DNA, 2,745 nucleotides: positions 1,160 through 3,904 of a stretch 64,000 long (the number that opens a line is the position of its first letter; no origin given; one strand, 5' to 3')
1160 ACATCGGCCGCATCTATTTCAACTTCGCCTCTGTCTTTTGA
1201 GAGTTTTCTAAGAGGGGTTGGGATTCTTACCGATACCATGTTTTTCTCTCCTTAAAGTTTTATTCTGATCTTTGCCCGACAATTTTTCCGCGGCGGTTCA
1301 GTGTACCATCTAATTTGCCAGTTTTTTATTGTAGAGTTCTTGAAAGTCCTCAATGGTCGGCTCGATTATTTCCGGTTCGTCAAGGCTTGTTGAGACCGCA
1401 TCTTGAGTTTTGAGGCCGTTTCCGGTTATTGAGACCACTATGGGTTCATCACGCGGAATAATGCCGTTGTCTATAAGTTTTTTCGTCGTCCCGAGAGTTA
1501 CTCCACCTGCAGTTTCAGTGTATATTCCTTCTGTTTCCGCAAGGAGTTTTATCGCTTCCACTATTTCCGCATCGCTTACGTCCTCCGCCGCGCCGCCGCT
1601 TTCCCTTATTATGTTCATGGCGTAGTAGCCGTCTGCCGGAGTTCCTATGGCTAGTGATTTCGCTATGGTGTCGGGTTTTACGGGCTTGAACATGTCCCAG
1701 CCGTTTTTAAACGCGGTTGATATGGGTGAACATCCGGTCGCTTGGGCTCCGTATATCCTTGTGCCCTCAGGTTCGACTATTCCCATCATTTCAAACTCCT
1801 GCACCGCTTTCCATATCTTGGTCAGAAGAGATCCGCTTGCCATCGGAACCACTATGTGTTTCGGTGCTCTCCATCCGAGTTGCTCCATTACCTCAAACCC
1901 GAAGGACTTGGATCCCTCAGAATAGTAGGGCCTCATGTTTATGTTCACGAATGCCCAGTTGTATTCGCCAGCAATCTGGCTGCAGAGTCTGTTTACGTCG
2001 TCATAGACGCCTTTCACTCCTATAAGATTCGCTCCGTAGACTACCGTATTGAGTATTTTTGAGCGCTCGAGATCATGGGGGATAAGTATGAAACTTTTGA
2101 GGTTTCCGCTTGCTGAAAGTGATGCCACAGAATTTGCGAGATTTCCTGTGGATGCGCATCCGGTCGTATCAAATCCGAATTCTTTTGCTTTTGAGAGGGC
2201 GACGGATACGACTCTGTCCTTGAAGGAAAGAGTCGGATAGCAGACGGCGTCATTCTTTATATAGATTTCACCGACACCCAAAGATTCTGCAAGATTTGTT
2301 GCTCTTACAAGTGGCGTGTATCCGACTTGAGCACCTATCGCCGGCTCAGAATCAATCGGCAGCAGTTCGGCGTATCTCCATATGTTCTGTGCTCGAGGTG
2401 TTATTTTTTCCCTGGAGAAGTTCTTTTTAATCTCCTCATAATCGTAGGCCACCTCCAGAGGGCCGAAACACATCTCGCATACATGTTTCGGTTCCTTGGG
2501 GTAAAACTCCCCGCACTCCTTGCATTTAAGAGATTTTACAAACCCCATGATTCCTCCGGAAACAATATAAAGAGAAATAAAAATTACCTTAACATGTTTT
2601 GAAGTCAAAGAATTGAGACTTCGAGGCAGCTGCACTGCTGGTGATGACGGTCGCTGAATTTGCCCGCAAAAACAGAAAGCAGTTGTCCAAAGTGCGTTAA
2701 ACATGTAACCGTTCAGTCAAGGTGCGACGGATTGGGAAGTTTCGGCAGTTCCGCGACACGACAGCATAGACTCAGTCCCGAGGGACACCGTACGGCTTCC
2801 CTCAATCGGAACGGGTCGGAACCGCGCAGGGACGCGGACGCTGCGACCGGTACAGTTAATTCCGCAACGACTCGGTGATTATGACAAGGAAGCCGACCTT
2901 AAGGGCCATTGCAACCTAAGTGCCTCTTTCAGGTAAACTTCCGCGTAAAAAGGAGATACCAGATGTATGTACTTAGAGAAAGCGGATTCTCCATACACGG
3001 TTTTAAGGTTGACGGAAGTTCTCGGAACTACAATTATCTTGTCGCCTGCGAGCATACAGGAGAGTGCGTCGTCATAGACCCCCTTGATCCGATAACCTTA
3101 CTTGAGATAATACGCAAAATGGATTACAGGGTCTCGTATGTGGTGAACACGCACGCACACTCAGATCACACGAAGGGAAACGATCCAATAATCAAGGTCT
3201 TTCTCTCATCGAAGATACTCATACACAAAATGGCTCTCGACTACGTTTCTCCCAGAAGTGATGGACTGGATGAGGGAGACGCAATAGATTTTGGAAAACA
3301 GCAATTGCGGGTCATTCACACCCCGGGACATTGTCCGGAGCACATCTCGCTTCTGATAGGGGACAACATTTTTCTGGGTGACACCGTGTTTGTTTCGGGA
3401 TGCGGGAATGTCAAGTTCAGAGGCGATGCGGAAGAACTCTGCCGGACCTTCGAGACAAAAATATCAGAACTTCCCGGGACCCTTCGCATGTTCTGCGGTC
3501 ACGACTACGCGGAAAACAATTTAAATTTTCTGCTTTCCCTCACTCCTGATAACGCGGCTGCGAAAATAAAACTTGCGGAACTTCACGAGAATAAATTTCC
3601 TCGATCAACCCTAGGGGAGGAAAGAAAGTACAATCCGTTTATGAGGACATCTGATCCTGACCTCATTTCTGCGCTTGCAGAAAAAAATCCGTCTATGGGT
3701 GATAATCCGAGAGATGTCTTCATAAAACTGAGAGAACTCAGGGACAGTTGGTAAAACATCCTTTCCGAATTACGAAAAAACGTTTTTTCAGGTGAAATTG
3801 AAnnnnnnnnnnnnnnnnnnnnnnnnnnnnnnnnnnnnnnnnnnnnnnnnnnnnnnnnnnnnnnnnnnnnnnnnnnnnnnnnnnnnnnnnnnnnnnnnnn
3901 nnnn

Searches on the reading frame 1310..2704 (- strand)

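Call 90: search_protein_families(library=pfam, proteins=[window:1310-2704:-], max_evalue=0.1)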
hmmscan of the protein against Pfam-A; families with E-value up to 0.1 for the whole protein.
window:1310-2704:- (464 aa): 3 families
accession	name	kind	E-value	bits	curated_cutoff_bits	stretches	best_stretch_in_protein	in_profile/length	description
PF00291.31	PALP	-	5.9e-64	216.7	35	1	126-428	4-295/295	Pyridoxal-phosphate dependent enzyme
PF05810.19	NinF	-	0.0017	18.7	27.5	1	60-84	1-25/25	NinF protein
PF17032.10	Zn_ribbon_15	-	0.077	14.2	28.9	0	56-88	35-67/73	zinc-ribbon family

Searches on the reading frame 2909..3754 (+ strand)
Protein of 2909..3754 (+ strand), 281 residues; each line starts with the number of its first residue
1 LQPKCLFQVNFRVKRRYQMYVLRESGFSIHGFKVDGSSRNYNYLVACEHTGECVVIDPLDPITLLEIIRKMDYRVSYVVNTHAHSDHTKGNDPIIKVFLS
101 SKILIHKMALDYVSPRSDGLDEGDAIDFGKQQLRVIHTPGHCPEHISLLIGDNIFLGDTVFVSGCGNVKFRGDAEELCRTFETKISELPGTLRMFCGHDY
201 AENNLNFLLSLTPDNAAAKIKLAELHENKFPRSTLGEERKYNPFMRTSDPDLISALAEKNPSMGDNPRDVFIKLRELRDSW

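Call 90: search_protein_families(library=pfam, proteins=[window:2909-3754:+], max_evalue=0.1)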
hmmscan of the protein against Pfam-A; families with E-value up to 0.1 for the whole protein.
window:2909-3754:+ (281 aa): 3 families
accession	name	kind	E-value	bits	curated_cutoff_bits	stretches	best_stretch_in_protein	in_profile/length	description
PF16123.11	HAGH_C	-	2.9e-17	63.3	25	1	199-281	1-83/83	Hydroxyacylglutathione hydrolase C-terminus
PF00753.33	Lactamase_B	-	1.5e-15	58.1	22.7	1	43-179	9-179/196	Metallo-beta-lactamase superfamily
PF12706.13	Lactamase_B_2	-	0.0092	16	27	1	74-117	30-74/200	Beta-lactamase superfamily domain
